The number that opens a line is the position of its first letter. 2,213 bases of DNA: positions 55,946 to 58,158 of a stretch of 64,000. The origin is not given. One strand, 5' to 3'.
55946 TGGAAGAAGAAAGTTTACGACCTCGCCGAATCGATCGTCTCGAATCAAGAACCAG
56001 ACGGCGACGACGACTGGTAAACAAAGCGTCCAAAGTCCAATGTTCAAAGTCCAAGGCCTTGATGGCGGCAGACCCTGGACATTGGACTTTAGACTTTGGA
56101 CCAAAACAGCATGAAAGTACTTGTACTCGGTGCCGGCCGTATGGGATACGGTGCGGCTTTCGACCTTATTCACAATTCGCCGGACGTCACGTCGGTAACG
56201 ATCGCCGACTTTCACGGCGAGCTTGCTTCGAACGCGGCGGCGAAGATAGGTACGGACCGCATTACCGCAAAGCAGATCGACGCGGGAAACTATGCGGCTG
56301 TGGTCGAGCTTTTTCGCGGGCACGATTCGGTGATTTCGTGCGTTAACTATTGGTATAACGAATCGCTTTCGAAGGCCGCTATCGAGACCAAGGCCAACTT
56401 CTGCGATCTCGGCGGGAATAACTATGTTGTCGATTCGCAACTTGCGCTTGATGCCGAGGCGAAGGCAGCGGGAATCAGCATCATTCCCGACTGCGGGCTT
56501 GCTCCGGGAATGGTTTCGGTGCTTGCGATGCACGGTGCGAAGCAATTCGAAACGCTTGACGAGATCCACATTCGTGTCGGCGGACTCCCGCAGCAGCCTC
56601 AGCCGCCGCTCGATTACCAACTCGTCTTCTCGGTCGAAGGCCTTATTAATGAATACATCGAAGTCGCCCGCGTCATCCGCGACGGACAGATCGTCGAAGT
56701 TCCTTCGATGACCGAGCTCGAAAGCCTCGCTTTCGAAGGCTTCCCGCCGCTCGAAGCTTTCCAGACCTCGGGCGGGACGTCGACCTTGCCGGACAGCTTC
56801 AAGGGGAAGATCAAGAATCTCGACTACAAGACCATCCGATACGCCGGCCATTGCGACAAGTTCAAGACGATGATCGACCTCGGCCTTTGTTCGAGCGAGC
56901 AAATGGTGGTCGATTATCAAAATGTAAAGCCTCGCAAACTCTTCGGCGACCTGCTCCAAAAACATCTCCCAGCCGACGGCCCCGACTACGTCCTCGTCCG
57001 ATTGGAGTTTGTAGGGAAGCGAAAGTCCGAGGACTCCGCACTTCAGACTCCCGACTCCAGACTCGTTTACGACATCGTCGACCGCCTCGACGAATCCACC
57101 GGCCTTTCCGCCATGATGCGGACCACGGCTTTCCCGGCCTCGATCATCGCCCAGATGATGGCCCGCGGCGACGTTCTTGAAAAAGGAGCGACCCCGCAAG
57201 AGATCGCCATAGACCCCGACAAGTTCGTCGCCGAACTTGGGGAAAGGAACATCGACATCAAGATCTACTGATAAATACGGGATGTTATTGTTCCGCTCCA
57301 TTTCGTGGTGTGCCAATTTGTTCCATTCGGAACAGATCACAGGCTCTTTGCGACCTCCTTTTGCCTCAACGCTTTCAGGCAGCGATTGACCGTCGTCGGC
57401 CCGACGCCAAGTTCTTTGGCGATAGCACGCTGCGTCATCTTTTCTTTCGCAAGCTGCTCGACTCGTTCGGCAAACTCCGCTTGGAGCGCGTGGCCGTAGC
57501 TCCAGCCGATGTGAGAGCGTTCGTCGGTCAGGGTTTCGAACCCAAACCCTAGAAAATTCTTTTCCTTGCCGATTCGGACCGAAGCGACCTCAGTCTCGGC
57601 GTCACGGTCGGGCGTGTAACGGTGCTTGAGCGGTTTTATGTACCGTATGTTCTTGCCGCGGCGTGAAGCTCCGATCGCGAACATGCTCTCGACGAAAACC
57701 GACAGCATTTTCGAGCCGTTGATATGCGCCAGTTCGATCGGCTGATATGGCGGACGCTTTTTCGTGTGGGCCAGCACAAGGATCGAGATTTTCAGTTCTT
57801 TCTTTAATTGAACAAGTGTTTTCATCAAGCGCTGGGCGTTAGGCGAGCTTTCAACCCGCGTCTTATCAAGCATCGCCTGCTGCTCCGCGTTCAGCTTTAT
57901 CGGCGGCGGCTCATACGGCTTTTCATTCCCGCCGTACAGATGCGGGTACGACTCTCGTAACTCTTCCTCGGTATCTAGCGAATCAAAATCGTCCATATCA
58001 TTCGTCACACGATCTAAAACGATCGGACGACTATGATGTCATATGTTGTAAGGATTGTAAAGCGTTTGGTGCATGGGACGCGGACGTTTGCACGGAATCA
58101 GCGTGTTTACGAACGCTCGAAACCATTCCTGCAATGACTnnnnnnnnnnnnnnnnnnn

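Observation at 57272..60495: Low-GC islet pairing an ORC/Cdc6-like ATPase-wHTH gene with a kinase-fold gene beside a decayed RepA-like gene: candidate undescribed conflict/defence module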

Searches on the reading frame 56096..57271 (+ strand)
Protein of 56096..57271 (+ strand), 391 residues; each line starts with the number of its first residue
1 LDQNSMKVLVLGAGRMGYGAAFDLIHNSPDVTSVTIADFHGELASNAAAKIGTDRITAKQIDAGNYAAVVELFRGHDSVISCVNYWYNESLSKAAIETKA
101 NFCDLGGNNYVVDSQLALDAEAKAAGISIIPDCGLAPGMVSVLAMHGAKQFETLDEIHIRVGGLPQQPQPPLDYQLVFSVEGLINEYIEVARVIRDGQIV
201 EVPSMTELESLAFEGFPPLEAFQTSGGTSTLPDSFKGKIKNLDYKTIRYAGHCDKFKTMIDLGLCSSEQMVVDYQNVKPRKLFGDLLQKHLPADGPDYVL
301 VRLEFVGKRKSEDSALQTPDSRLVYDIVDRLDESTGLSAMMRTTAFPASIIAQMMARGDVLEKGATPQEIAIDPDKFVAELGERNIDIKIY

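Call 65: find_homologous_proteins(query=window:56096-57271:+)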
Query window:56096-57271:+ (391 aa): 7969 proteins with E <= 0.001 among 8000 candidates; the best 120 are listed.
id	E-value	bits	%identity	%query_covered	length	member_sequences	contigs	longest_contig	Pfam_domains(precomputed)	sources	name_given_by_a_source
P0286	8.4e-255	862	100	99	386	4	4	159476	PF16653.11,PF03435.25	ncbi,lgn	-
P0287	2.6e-228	775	89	99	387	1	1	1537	PF16653.11,PF03435.25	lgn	-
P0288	2.4e-226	769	89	99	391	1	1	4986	PF16653.11,PF03435.25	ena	-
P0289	2.4e-225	765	88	99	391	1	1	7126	PF16653.11,PF03435.25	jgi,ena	-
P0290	1.2e-224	763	88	99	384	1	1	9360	PF16653.11,PF03435.25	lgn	-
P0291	1.4e-223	760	88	99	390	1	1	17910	PF16653.11,PF03435.25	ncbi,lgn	ncbi:MAG: saccharopine dehydrogenase C-terminal domain-containing protein [Pyrinomonadaceae bacteriu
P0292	3.8e-220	748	88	99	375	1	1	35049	PF16653.11,PF03435.25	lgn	-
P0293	6.0e-220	748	88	96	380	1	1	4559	PF16653.11,PF03435.25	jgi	-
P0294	8.9e-220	747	87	98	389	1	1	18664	PF16653.11,PF03435.25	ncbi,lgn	ncbi:MAG: saccharopine dehydrogenase C-terminal domain-containing protein [Pyrinomonadaceae bacteriu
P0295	2.3e-219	746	86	99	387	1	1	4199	PF16653.11,PF03435.25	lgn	-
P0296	7.3e-219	744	86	99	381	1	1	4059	PF16653.11,PF03435.25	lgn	-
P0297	9.5e-219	744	84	99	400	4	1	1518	PF16653.11,PF03435.25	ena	-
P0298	4.8e-217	738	86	98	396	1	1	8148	PF16653.11,PF03435.25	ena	-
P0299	1.9e-216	736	85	99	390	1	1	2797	PF16653.11,PF03435.25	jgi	-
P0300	6.9e-215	731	85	99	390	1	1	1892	PF16653.11,PF03435.25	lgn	-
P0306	2.3e-211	719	83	99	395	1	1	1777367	PF16653.11,PF03435.25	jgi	jgi:lysine 6-dehydrogenase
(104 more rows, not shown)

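Call 66: find_encoding_contigs(protein=P0292, flank=8000, max_places=1)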
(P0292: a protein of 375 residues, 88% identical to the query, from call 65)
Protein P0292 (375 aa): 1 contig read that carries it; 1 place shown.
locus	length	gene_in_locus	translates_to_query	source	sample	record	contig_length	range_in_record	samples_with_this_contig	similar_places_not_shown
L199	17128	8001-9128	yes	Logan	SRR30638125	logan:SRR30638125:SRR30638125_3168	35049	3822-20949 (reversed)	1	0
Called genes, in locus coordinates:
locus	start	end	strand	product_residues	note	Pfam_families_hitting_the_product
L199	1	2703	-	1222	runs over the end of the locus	PF00082:Peptidase_S8, PF13620:CarboxypepD_reg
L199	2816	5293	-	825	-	PF02190:LON_substr_bdg, PF05496:RuvB_N (faint), PF00004:AAA, PF07728:AAA_5 (weak), PF22667:Lon_lid, PF05362:Lon_C, PF13541:ChlI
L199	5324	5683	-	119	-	PF00011:HSP20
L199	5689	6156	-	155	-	PF00571:CBS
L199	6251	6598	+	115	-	PF00355:Rieske, PF13806:Rieske_2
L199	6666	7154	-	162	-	PF06725:3D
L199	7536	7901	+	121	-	-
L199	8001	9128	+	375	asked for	PF03435:Sacchrp_dh_NADP, PF16653:Sacchrp_dh_C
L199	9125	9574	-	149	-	-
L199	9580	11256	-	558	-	PF00664:ABC_membrane, PF00005:ABC_tran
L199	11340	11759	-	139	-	PF14539:DUF4442 (weak), PF13622:4HBT_3, PF03061:4HBT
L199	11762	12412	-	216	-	-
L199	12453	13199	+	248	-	PF00657:Lipase_GDSL, PF13472:Lipase_GDSL_2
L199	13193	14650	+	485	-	-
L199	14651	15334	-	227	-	PF00072:Response_reg, PF00486:Trans_reg_C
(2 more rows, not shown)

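Call 67: find_encoding_contigs(protein=P0306, flank=8000, max_places=1)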
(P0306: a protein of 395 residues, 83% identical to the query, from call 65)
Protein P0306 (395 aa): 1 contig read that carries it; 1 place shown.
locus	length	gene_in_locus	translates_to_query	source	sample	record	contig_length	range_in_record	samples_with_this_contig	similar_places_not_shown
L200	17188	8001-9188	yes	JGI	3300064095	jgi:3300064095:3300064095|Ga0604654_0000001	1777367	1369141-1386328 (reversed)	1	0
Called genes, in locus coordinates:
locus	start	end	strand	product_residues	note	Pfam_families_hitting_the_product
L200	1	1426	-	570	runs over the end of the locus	PF00486:Trans_reg_C, PF00561:Abhydrolase_1, PF12697:Abhydrolase_6, PF12146:Hydrolase_4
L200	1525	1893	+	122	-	-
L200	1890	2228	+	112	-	-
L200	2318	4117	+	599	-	PF03600:CitMHS, PF02080:TrkA_C, PF03600:CitMHS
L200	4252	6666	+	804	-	PF02518:HATPase_c, PF00204:DNA_gyraseB, PF01751:Toprim, PF21249:GyrB_hook, PF00986:DNA_gyraseB_C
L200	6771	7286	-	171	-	PF06725:3D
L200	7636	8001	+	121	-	-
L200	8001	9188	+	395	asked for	PF03435:Sacchrp_dh_NADP, PF16653:Sacchrp_dh_C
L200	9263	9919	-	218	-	PF07638:Sigma70_ECF (faint), PF04542:Sigma70_r2, PF08281:Sigma70_r4_2, PF04545:Sigma70_r4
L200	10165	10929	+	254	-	-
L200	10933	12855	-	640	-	PF00266:Aminotran_5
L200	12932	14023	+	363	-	PF00988:CPSase_sm_chain, PF00117:GATase, PF07722:Peptidase_C26 (faint)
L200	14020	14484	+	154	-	-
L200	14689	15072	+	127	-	PF21746:DUF6869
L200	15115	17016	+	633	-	PF00005:ABC_tran, PF02463:SMC_N (faint), PF13175:AAA_15 (faint), PF13476:AAA_23 (faint), PF13555:AAA_29 (faint), PF12848:ABC_tran_Xtn, PF00005:ABC_tran, PF16326:ABC_tran_CTD, +3 more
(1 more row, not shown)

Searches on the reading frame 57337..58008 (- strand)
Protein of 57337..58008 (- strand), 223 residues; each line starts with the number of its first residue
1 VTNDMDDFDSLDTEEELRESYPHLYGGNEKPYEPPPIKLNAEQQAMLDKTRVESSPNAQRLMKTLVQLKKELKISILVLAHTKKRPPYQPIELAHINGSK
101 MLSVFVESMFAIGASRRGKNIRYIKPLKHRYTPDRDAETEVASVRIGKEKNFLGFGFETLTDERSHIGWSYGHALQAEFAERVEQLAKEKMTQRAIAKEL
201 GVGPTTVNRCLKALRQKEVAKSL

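Call 3: search_protein_families(library=pfam, proteins=[window:57337-58008:-], max_evalue=1)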
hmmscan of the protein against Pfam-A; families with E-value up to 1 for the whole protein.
window:57337-58008:- (223 aa): 33 families (the best 25 are shown)
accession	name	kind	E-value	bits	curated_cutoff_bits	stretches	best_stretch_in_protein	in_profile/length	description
PF13412.12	HTH_24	-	5e-06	26.4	21.9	1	189-219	16-46/48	Winged helix-turn-helix DNA-binding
PF13551.12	HTH_29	-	2.3e-05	24.9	28.1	1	185-221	6-43/64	Winged helix-turn helix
PF13545.12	HTH_Crp_2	-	3.8e-05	24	27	1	190-219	22-51/70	Crp-like helix-turn-helix domain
PF13542.12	HTH_Tnp_ISL3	-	6.1e-05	22.8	27.4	1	179-212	16-48/51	Helix-turn-helix domain of transposase family ISL3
PF13936.12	HTH_38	-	8.5e-05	22.6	27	1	181-212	11-42/44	Helix-turn-helix domain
PF01371.25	Trp_repressor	-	0.00022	21.7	27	1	183-217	42-76/88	Trp repressor protein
PF02796.21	HTH_7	-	0.00041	20.8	23.8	1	180-213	11-44/45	Helix-turn-helix domain of resolvase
PF13384.12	HTH_23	-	0.00046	20.4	24.6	1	185-216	12-43/50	Homeodomain-like domain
PF00392.27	GntR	-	0.0014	18.7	27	1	188-219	21-53/64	Bacterial regulatory proteins, gntR family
PF09339.16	HTH_IclR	-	0.0016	18.6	22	1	188-216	16-44/52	IclR helix-turn-helix domain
PF15978.11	TnsD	-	0.0016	18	32.4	1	180-218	188-227/355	Tn7-like transposition protein D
PF12802.13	MarR_2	-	0.0022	18.6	27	1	188-217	16-47/61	MarR family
PF25213.1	HVO_A0261_N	-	0.0045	17.3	35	1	184-220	18-54/86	HVO_A0261 N-terminal domain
PF01978.25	TrmB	-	0.0047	17.2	25.6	1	186-220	18-52/68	Sugar-specific transcriptional regulator TrmB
PF01381.28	HTH_3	-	0.0053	17.2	23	1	187-209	6-28/55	Helix-turn-helix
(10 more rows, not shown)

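Call 4: search_protein_families(library=padloc, proteins=[window:57337-58008:-], max_evalue=1)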
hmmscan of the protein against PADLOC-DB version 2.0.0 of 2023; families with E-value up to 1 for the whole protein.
window:57337-58008:- (223 aa): 7 families
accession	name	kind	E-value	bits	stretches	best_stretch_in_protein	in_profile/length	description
PDLC04133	mad1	-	0.00035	18.8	1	189-213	4-28/60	mads_1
PDLC01857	CARF3--CARF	-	0.0014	16.3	1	188-222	141-175/201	-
PDLC01848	CARF3--CARF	-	0.0026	15.5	1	183-218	143-177/197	-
PDLC01434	CasR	-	0.0031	15.4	1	181-219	132-170/191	"CAS-I,CAS-II,CAS-III,CAS-IV,CAS-V,CAS-VI; associated_signaling"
PDLC03927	PsyrA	-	0.0068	13.6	1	150-221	328-386/398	-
PDLC01268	CasR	-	0.019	13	1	179-218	126-165/179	"CAS-I,CAS-II,CAS-III,CAS-IV,CAS-V,CAS-VI; associated_signaling"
PDLC01457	WYL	-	0.031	11.9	1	187-215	15-43/229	"CAS-I,CAS-II,CAS-III,CAS-IV,CAS-V,CAS-VI; associated_signaling"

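Call 5: search_protein_families(library=ncbifam, proteins=[window:57337-58008:-], max_evalue=1)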
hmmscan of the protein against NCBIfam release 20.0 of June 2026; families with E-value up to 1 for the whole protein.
window:57337-58008:- (223 aa): 15 families
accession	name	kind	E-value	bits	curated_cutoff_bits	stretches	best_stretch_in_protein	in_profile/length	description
NF033545.0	transpos_IS630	equivalog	0.00075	19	100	1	183-219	5-41/299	IS630 family transposase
TIGR04176.1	MarR_EPS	equivalog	0.00077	19.5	88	1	188-221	16-49/105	MarR family EPS-associated transcriptional regulator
TIGR02937.1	sigma70-ECF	superfamily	0.0024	17.5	42.9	1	47-217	97-160/165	sigma-70 family RNA polymerase sigma factor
NF033546.1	transpos_IS21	equivalog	0.0027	17.3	160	1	185-214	3-32/294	IS21 family transposase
TIGR01321.1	TrpR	equivalog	0.0052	17.2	67.25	1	183-216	48-81/94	trp operon repressor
NF033558.1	transpos_IS1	equivalog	0.0098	15.8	100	1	174-220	39-85/199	IS1 family transposase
NF033550.5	transpos_ISL3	equivalog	0.011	14.9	180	1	177-220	74-117/370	ISL3 family transposase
NF040595.1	HTH_Cbp1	equivalog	0.022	14.7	140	1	176-213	48-85/135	CRISPR DNA repeat-binding protein Cbp1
TIGR00180.1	parB_part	domain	0.022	14.5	58.45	1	185-214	115-144/186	ParB/RepB/Spo0J family partition protein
NF003257.0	PRK04217.1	equivalog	0.024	14.8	115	1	181-221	49-88/110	hypothetical protein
TIGR01884.1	cas_HTH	subfamily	0.037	13.4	60.2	1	184-219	149-185/202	CRISPR-associated CARF protein Csa3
NF033577.2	transpos_IS481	equivalog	0.066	12.7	224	1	155-215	40-106/284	IS481 family transposase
NF038310.1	lysogeny_AimR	equivalog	0.089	11.8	70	1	184-212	3-31/365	AimR family lysis-lysogeny pheromone receptor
NF047541.1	telomere_Tpg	equivalog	0.095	12.7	90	1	181-217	24-61/183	telomere-protecting terminal protein Tpg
TIGR03879.1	near_KaiC_dom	domain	0.11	13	65.1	1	187-216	32-61/91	probable regulatory domain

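Call 34: search_protein_families(library=phrogs, proteins=[window:57337-58008:-], max_evalue=0.1)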
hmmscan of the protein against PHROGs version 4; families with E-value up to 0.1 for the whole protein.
window:57337-58008:- (223 aa): 26 families (the best 25 are shown)
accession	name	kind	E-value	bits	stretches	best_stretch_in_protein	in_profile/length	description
phrog_20467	-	DNA, RNA and nucleotide metabolism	1.2e-05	26.2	1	173-221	61-109/112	HNH endonuclease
phrog_8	-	transcription regulation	2.2e-05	25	1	178-210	76-109/346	transcriptional regulator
phrog_3855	-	DNA, RNA and nucleotide metabolism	0.00025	22.4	1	146-216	43-105/115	HTH DNA binding protein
phrog_239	-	DNA, RNA and nucleotide metabolism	0.00034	20.7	1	59-134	494-579/801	DNA primase/helicase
phrog_7061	-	DNA, RNA and nucleotide metabolism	0.00053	21.5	1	177-214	31-68/70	HTH DNA binding protein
phrog_125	-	DNA, RNA and nucleotide metabolism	0.00072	20.2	1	179-219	168-208/254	DNA invertase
phrog_296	-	integration and excision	0.0042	16.8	1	51-213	97-263/626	DNA transposition protein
phrog_664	-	DNA, RNA and nucleotide metabolism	0.0046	17.8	1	173-213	83-123/210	DNA binding protein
phrog_4779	-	transcription regulation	0.0051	18.3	1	184-213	8-38/98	transcriptional regulator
phrog_3910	-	transcription regulation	0.0067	16.4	1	178-221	73-116/356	transcriptional regulator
phrog_2967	-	transcription regulation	0.0079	16.7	1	176-215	8-48/225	transcriptional regulator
phrog_1373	-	transcription regulation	0.011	16.7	1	184-212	70-98/166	transcriptional regulator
phrog_517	-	DNA, RNA and nucleotide metabolism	0.013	17.4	1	177-211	88-122/128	HTH DNA binding protein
phrog_309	-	head and packaging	0.014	16.4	1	176-210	143-176/319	terminase small subunit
phrog_1157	-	integration and excision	0.016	15.4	1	182-219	9-46/422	transposase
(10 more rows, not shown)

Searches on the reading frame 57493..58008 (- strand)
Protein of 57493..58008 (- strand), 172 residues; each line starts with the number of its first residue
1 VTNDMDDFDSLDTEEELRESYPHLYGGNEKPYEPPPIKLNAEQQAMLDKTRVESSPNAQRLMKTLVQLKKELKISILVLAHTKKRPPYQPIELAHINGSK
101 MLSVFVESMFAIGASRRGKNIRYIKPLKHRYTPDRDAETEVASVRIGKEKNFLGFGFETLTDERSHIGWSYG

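Call 33: search_protein_families(library=pfam, proteins=[window:57493-58008:-], max_evalue=10)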
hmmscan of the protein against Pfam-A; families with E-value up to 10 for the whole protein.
seq(172 aa): 1 family
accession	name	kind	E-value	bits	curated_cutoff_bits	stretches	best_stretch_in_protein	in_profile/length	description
PF10958.13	DUF2759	-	0.13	12.5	22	1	143-161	13-31/51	Protein of unknown function (DUF2759)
